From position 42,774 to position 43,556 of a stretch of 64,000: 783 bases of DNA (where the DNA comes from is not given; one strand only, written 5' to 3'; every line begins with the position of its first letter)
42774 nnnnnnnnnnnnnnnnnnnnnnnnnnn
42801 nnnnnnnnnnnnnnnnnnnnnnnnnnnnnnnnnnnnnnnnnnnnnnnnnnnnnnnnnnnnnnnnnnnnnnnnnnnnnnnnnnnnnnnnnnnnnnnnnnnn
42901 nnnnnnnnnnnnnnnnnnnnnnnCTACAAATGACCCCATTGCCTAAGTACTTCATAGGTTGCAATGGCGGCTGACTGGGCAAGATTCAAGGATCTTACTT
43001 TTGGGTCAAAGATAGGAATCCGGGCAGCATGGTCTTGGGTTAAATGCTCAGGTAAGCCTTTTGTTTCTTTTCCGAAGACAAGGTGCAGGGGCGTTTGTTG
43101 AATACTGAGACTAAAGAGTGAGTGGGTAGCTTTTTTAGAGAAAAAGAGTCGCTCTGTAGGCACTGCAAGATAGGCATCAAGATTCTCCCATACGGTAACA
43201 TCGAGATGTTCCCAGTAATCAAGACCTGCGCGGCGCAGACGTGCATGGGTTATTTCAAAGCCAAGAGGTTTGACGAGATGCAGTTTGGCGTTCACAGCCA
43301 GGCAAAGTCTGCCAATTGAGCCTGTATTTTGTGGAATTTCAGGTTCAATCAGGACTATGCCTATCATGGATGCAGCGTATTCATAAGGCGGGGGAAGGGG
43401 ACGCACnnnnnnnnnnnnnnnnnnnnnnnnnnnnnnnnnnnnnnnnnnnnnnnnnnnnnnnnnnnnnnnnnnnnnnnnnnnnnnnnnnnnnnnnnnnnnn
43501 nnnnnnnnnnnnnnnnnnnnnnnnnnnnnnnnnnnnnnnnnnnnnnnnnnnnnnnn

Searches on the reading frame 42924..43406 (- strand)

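Call 50: search_protein_families(library=pfam, proteins=[window:42924-43406:-], max_evalue=0.000001)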
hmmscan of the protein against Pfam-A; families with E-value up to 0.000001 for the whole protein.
window:42924-43406:- (160 aa): 1 family
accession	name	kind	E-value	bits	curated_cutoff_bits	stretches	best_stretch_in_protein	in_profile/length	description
PF00588.24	SpoU_methylase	-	5e-27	95.2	29.7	1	16-151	3-142/142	SpoU rRNA Methylase family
